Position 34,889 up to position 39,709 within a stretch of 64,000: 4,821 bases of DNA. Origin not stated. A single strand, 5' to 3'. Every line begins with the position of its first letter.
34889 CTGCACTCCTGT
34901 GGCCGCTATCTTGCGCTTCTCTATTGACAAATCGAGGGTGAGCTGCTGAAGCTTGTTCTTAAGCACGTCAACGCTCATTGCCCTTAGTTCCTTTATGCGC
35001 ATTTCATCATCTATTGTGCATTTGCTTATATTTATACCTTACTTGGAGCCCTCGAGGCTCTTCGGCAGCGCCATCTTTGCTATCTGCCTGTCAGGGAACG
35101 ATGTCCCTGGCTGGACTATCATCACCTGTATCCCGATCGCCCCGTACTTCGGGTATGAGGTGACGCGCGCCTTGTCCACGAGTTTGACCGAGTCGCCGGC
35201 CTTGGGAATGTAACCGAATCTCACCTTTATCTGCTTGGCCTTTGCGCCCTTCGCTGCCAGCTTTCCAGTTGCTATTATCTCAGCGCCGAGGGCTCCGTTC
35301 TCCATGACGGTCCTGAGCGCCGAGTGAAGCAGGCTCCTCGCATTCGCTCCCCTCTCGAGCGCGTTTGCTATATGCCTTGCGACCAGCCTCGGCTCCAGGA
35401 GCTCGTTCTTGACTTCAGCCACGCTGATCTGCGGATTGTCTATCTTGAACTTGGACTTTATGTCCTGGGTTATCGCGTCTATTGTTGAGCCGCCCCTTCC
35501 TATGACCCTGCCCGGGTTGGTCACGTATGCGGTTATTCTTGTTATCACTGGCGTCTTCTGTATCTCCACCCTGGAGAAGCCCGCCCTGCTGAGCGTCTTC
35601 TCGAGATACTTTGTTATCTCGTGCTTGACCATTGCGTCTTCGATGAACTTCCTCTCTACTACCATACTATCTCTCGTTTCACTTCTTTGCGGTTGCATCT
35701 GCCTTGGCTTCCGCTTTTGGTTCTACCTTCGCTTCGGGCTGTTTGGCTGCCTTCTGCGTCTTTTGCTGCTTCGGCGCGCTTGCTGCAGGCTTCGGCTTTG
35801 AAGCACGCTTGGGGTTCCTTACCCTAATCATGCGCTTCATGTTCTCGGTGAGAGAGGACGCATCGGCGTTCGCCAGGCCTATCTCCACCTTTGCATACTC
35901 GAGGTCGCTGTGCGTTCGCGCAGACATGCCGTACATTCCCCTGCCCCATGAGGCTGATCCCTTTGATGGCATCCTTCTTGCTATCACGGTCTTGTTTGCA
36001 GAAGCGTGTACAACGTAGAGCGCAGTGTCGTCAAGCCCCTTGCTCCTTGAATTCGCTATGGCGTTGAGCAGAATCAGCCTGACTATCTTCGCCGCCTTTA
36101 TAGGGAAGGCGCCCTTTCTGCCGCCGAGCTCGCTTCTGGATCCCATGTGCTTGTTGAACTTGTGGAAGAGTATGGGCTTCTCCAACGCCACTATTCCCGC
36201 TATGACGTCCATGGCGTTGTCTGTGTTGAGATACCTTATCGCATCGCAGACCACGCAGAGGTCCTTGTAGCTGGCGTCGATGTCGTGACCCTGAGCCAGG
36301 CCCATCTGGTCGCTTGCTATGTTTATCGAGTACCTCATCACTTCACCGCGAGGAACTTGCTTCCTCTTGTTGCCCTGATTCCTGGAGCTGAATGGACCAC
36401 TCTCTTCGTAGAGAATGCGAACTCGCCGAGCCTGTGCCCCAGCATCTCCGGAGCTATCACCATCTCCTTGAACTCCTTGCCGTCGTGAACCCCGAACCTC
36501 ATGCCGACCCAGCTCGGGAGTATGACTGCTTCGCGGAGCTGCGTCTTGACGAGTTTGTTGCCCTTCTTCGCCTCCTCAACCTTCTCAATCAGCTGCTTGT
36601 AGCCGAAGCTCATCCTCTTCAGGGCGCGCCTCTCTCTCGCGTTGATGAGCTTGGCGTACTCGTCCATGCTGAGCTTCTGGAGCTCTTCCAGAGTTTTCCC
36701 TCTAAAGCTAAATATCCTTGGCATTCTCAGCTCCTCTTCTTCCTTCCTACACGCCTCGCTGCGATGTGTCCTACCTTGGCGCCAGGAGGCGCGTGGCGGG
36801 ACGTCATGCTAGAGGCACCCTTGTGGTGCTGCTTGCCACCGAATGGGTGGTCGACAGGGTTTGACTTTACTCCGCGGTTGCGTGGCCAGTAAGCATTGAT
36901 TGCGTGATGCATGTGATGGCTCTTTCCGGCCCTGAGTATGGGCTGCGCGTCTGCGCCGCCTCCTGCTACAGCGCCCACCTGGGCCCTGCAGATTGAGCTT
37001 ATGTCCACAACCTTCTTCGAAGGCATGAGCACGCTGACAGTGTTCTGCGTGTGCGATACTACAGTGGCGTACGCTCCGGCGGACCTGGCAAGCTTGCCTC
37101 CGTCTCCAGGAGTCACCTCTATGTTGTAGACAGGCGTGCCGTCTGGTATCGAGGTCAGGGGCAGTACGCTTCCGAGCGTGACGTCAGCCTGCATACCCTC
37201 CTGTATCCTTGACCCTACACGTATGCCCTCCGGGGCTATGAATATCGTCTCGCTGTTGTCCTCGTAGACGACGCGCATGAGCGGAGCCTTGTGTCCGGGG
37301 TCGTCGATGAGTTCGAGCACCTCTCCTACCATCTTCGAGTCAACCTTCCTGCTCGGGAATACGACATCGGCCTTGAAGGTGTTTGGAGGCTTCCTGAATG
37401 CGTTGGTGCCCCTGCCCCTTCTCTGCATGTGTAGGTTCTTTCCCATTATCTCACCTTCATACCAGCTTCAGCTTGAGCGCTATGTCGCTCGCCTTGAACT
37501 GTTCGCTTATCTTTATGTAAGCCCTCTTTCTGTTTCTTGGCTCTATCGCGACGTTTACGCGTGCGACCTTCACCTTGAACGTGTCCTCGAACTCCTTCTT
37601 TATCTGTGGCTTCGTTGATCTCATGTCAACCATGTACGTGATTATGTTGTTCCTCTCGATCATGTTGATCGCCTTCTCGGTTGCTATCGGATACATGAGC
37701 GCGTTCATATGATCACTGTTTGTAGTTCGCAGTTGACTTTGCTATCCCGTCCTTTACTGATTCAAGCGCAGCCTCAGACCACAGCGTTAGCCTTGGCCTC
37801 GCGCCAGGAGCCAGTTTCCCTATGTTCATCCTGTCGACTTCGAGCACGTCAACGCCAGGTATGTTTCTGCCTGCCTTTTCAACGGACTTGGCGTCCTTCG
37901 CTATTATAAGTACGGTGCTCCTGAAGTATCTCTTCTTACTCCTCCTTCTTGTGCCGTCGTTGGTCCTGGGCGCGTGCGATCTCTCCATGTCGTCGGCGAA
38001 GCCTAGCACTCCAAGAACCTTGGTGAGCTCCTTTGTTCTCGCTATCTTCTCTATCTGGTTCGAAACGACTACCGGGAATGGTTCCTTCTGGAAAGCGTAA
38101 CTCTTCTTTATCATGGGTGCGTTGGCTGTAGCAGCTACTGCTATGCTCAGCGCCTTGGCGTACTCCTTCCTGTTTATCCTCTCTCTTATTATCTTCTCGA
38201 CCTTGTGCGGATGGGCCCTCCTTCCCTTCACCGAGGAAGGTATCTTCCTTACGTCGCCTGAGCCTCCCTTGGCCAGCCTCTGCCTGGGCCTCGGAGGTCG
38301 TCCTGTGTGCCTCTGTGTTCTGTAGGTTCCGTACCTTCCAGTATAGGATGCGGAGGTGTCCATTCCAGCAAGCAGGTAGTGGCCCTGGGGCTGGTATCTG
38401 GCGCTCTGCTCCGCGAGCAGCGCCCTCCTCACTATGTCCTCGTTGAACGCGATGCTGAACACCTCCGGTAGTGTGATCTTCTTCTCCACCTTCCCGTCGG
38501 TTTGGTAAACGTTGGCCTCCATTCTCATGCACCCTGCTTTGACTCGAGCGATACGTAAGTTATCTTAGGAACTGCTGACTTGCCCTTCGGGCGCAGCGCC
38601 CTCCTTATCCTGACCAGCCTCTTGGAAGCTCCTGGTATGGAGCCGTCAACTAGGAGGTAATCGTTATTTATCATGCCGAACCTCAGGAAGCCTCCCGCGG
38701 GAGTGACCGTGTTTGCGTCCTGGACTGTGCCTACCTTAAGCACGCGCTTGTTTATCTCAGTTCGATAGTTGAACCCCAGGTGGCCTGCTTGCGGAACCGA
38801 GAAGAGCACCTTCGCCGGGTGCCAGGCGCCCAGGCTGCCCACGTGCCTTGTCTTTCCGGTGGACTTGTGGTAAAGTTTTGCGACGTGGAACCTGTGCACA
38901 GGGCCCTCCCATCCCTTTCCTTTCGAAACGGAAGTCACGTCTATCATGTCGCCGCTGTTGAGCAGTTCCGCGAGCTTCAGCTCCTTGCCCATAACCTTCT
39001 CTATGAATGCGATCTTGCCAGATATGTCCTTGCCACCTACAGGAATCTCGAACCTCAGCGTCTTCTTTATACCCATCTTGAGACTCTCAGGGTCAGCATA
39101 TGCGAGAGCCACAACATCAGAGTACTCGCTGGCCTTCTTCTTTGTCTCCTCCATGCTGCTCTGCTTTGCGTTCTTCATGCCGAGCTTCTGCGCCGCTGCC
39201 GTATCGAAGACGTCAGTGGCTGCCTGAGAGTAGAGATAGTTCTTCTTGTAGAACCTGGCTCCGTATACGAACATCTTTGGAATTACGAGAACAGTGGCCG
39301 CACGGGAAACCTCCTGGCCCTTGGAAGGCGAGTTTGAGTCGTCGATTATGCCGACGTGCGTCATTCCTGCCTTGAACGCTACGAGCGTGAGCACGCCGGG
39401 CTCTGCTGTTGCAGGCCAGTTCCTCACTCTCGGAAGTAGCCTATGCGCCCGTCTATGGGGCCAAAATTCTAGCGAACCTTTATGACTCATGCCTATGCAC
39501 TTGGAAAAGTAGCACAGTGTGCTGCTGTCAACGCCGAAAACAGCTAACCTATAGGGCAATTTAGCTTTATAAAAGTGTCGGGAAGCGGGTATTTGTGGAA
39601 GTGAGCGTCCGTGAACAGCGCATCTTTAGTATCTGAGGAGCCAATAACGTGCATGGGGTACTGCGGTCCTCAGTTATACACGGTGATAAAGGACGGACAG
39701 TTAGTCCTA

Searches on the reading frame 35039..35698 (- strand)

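Call 44: search_protein_families(library=pfam, proteins=[window:35039-35698:-], max_evalue=0.001)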
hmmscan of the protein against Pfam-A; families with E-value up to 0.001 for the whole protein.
window:35039-35698:- (219 aa): 3 families
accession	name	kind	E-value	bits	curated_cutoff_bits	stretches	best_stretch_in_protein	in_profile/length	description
PF07650.23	KH_2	-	4.4e-15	55.7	22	1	27-98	1-75/78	KH domain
PF00189.25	Ribosomal_S3_C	-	2.1e-14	54.2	34.1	1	110-194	1-83/83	Ribosomal protein S3, C-terminal domain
PF13083.13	KH_KhpA-B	-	0.00017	21.8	32.1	1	28-76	4-54/73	KhpA/KhpB, KH domain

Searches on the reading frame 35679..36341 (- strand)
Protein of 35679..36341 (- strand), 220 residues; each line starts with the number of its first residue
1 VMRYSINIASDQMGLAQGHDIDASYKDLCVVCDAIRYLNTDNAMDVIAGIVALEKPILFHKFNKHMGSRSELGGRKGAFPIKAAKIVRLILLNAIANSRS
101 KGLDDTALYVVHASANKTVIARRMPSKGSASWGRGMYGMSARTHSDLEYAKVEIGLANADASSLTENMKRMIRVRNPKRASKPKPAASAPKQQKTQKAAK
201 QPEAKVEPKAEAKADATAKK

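Call 44: search_protein_families(library=pfam, proteins=[window:35679-36341:-], max_evalue=0.001)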
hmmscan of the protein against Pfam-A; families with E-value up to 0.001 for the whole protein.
window:35679-36341:- (220 aa): 1 family
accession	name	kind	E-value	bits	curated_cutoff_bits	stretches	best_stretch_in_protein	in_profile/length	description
PF00237.24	Ribosomal_L22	-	6e-10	39.7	28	1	16-129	1-86/104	Ribosomal protein L22p/L17e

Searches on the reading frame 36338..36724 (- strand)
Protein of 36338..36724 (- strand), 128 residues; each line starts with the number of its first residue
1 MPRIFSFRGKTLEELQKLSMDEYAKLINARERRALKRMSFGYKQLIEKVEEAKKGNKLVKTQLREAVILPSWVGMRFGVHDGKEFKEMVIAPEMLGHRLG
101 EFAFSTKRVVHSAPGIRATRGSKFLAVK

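Call 44: search_protein_families(library=pfam, proteins=[window:36338-36724:-], max_evalue=0.001)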
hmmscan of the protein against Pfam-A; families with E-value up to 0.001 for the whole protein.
window:36338-36724:- (128 aa): 1 family
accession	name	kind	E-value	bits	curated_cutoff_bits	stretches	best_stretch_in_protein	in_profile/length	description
PF00203.26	Ribosomal_S19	-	3.3e-23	81.8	27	1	33-111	1-81/81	Ribosomal protein S19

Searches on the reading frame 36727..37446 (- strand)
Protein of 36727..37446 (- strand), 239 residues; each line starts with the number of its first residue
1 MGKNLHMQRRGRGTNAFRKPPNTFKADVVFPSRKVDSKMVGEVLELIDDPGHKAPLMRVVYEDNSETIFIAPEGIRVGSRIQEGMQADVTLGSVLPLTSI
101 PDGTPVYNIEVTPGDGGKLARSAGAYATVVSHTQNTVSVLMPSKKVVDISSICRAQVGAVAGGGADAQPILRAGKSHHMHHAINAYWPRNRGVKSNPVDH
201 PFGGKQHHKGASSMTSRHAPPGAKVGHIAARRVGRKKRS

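Call 44: search_protein_families(library=pfam, proteins=[window:36727-37446:-], max_evalue=0.001)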
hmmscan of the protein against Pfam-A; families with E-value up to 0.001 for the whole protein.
window:36727-37446:- (239 aa): 1 family
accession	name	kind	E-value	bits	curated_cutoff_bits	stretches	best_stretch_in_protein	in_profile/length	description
PF03947.24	Ribosomal_L2_C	-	3.5e-38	131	33.7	1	91-213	2-116/126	Ribosomal Proteins L2, C-terminal domain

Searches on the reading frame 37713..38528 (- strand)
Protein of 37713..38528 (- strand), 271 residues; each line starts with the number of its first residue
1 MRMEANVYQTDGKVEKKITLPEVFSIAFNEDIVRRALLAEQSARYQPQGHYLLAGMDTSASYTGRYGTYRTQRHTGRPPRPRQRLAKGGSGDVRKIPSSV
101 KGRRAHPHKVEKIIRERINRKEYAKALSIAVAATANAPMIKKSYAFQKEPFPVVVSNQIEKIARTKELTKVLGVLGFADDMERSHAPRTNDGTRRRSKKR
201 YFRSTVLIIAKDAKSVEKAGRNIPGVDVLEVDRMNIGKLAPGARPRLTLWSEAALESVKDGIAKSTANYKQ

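Call 44: search_protein_families(library=pfam, proteins=[window:37713-38528:-], max_evalue=0.001)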
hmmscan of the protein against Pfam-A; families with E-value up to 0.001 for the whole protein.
window:37713-38528:- (271 aa): 1 family
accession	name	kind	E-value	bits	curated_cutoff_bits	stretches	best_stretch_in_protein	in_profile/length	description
PF00573.27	Ribosomal_L4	-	9.9e-30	104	25.8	1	18-259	1-188/190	Ribosomal protein L4/L1 family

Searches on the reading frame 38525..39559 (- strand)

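Call 44: search_protein_families(library=pfam, proteins=[window:38525-39559:-], max_evalue=0.001)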
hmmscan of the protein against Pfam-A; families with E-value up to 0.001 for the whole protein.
window:38525-39559:- (344 aa): 1 family
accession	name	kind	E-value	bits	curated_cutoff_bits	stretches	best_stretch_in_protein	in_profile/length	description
PF00297.29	Ribosomal_L3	-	7.3e-58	196.8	22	1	24-343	8-369/369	Ribosomal protein L3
